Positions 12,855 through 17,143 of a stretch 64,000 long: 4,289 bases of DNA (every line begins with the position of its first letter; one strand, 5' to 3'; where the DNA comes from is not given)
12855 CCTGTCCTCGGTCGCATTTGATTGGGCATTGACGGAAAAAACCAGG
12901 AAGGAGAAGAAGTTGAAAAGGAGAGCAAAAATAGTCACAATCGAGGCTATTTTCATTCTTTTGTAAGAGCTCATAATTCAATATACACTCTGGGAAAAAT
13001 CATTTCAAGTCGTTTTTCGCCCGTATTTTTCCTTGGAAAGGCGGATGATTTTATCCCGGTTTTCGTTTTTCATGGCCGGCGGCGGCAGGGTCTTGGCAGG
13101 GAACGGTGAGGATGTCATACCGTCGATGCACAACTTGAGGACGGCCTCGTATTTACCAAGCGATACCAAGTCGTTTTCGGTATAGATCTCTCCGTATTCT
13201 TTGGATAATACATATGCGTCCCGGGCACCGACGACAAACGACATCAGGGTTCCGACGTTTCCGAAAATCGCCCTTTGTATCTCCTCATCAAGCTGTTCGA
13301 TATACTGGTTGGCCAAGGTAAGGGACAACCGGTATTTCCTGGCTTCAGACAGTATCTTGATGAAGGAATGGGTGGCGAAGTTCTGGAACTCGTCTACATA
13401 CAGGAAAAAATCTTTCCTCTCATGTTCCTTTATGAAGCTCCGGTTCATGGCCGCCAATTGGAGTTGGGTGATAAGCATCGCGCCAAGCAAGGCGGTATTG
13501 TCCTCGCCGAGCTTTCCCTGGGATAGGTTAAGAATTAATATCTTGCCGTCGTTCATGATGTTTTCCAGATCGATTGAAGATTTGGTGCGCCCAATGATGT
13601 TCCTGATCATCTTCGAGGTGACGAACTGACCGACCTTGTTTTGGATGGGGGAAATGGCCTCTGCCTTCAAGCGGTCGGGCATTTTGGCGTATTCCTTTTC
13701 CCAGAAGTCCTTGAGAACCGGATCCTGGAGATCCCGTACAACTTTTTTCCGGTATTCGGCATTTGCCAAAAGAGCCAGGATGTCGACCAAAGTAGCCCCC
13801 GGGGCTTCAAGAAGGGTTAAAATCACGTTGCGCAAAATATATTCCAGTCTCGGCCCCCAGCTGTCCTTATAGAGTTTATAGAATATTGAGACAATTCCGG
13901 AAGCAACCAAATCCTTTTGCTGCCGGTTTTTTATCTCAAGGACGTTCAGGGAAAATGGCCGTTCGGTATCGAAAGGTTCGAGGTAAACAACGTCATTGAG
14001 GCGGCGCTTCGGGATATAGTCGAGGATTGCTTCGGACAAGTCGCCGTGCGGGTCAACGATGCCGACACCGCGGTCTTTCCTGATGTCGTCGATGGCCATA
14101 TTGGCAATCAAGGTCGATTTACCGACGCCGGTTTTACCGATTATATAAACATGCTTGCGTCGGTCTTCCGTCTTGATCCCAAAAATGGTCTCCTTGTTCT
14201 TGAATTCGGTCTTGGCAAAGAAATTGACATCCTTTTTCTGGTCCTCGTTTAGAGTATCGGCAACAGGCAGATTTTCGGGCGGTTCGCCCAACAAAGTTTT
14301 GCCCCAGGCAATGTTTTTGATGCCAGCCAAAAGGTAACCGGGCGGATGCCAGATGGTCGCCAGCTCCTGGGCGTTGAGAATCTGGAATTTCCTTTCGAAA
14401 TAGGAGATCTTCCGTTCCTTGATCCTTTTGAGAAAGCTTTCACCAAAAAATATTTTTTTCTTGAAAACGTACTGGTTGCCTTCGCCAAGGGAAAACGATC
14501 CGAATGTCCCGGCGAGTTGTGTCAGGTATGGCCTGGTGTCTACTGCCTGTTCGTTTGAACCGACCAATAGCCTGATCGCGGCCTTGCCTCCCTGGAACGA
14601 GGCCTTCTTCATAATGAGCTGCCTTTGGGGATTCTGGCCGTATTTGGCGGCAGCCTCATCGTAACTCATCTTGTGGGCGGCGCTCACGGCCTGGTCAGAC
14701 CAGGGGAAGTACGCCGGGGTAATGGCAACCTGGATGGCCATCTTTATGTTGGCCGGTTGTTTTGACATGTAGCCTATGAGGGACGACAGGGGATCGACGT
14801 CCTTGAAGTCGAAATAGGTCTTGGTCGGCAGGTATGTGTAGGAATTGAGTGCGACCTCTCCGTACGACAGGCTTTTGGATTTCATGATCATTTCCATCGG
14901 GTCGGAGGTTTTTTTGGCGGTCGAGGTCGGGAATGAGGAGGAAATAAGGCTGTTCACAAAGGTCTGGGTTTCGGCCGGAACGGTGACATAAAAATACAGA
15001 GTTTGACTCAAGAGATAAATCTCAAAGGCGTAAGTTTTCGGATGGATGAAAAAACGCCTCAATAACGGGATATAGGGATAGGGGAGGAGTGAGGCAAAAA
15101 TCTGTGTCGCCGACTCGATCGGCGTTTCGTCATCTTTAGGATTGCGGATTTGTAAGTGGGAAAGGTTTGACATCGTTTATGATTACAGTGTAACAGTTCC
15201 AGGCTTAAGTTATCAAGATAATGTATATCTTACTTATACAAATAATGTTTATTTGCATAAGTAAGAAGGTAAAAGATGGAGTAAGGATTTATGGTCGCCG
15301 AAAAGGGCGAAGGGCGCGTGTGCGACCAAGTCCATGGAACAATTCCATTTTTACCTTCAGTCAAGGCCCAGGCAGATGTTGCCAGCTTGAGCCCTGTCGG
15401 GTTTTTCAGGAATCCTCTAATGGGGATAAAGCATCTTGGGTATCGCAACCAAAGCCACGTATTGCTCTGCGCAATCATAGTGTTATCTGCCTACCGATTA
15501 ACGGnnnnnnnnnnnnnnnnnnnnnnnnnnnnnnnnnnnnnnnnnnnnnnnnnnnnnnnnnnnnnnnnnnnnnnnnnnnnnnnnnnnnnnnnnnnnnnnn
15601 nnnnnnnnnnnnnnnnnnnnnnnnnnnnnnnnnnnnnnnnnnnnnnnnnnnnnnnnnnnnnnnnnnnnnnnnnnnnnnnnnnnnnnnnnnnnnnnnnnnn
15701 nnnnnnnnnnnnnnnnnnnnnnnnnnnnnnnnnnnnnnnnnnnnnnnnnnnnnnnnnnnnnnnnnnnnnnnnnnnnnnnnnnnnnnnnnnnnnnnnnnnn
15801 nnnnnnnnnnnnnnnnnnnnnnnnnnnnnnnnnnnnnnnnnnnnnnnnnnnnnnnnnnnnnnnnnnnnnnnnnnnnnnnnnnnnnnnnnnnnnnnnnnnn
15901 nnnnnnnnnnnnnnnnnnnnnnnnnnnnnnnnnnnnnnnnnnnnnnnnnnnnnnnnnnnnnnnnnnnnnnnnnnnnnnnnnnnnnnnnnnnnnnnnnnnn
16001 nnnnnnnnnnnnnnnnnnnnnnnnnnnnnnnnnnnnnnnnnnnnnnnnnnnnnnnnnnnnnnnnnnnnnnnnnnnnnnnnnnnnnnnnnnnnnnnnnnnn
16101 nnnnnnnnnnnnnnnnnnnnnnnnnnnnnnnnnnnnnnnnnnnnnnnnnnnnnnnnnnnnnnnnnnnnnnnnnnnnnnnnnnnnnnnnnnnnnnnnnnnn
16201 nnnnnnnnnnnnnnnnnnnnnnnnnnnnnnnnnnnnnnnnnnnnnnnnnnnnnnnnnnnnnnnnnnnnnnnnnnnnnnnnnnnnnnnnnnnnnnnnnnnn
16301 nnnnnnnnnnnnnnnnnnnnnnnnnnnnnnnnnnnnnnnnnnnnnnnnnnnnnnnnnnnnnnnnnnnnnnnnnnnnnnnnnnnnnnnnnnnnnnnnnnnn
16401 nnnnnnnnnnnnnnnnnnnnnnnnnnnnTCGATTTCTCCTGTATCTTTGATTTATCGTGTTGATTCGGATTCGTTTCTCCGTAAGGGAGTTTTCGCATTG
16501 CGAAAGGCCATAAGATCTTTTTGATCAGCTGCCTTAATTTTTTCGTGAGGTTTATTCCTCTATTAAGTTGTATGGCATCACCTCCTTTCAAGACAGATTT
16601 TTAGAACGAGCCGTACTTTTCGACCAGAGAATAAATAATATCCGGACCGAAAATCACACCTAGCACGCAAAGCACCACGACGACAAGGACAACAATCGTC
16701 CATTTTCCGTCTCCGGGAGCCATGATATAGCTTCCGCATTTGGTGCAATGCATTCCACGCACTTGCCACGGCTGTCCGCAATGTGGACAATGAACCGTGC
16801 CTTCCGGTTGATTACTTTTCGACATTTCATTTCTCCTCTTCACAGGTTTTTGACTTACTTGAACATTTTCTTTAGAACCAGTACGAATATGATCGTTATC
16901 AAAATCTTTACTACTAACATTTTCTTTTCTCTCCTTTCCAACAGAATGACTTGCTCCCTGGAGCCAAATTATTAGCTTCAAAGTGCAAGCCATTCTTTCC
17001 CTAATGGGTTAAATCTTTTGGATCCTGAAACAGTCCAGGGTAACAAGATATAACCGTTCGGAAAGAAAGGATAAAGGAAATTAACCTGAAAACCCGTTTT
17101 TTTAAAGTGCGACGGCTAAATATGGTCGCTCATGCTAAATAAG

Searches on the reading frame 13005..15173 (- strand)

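Call 37: search_protein_families(library=pfam, proteins=[window:13005-15173:-], max_evalue=0.01)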
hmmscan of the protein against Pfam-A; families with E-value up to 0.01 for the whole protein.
window:13005-15173:- (722 aa): 7 families
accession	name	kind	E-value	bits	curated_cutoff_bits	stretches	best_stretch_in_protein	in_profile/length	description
PF10412.15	TrwB_AAD_bind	-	1e-10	41.5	20.5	1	335-644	11-306/387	Type IV secretion-system coupling protein DNA-binding domain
PF01935.23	DUF87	-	2.2e-08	34.9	23.2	1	339-553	23-204/220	Helicase HerA, central domain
PF12696.13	TraG-D_C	-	5.3e-06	26.8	22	1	591-662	4-81/126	TraM recognition site of TraD and TraG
PF25199.1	nSTAND_NTPase5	-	0.00026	21.3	34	1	334-390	36-93/145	Novel STAND NTPase 5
PF02534.20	T4SS-DNA_transf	-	0.00066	19.1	20.1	1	328-666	41-388/468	Type IV secretory system Conjugative DNA transfer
PF13401.12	AAA_22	-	0.0013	19.5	27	0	338-360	4-26/130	AAA domain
PF03193.22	RsgA_GTPase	-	0.0023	18.2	30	1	320-360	87-127/174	RsgA GTPase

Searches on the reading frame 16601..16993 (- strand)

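Call 37: search_protein_families(library=pfam, proteins=[window:16601-16993:-], max_evalue=0.01)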
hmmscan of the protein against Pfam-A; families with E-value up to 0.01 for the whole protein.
window:16601-16993:- (130 aa): 4 families
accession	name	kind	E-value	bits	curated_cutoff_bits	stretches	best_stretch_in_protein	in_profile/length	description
PF22747.2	Zn_ribbon_DUF2089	-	5.5e-05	23.6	27.6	1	69-90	1-22/32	DUF2089 zinc ribbon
PF13248.11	Zn_ribbon_3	-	0.0009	19.1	27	1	66-88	2-24/26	zinc-ribbon domain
PF01155.25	HypA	-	0.0025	18.2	28.9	1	60-96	64-102/112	Hydrogenase/urease nickel incorporation, metallochaperone, hypA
PF12773.13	DZR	-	0.003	18.1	27.3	1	68-87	14-45/45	Double zinc ribbon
